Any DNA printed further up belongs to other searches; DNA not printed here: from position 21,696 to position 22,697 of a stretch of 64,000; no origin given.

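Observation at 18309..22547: Orphan peptide export/maturation-like module: heterodimeric ABC exporter plus a 233-aa pro-domain-less S8 subtilase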

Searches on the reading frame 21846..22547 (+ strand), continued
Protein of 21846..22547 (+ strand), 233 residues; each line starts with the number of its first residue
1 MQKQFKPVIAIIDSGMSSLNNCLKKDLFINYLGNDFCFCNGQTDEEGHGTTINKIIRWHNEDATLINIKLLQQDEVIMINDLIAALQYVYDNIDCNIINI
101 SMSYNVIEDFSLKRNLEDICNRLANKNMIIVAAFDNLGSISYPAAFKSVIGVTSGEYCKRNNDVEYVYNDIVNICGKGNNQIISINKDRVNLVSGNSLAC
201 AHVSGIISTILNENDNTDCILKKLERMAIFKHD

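Call 59: fold_search(model_id=the predicted structure, library=pdb)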
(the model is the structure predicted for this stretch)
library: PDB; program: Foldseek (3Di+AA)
matches with E <= 10: 1233; with E <= 0.001: 216
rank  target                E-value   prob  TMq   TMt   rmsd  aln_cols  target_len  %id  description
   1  7am6_B                4.2e-11  1.00  0.73  0.64   4.6       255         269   20  Crystal structure of Peptiligase mutant - L217H/M222P/A225N/F189W (released 2021-02-17)
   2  7am6_A                4.4e-11  1.00  0.68  0.60   4.2       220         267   22  Crystal structure of Peptiligase mutant - L217H/M222P/A225N/F189W (released 2021-02-17)
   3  1gns                  5.0e-11  1.00  0.74  0.66   4.2       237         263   21  SUBTILISIN BPN' (released 2002-06-27)
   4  7am4                  5.3e-11  1.00  0.72  0.63   4.3       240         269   22  Crystal structure of Peptiligase mutant - L217H/M222P (released 2021-02-17)
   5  7am8                  5.3e-11  1.00  0.71  0.63   4.4       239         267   21  Crystal structure of Omniligase mutant W189F (released 2021-02-17)
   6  1st2                  5.6e-11  1.00  0.75  0.64   3.5       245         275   21  THE THREE-DIMENSIONAL STRUCTURE OF BACILLUS AMYLOLIQUEFACIENS SUBTILISIN AT 1.8 ANGSTROMS AND AN ANALYSIS OF THE STRUCTU (released 1991-07-15)
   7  7am3                  6.0e-11  1.00  0.75  0.66   3.6       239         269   22  Crystal structure of Peptiligase mutant - M222P (released 2021-02-17)
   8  1mpt                  6.8e-11  1.00  0.69  0.61   4.9       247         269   19  CRYSTAL STRUCTURE OF A NEW ALKALINE SERINE PROTEASE (M-PROTEASE) FROM BACILLUS SP. KSM-K16 (released 1994-06-22)
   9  3f49                  7.2e-11  1.00  0.75  0.66   3.7       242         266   20  Anion-triggered Engineered Subtilisin SUBT_BACAM (released 2008-12-16)
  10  7am7_A                8.1e-11  1.00  0.75  0.66   3.7       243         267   20  Crystal structure of Peptiligase mutant - M222P/L217H/A225N/F189W/N218D (released 2021-02-17)
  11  3bgo_S                8.6e-11  1.00  0.74  0.66   4.2       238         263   20  Azide complex of Engineered Subtilisin SUBT_BACAM (released 2008-06-03)
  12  1sua_A                9.7e-11  1.00  0.74  0.66   4.2       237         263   21  SUBTILISIN BPN' (released 1998-01-14)
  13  1iav                  1.1e-10  1.00  0.67  0.59   3.8       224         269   20  STRUCTURE ON NATIVE (ASN 87) SUBTILISIN FROM BACILLUS LENTUS (released 2001-04-18)
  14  1suc                  1.2e-10  1.00  0.77  0.69   3.3       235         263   21  CALCIUM-INDEPENDENT SUBTILISIN BY DESIGN (released 1994-01-31)
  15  5ox2_A                1.2e-10  1.00  0.74  0.66   3.7       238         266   19  Crystal structure of thymoligase, a substrate-tailored peptiligase variant (released 2018-01-10)
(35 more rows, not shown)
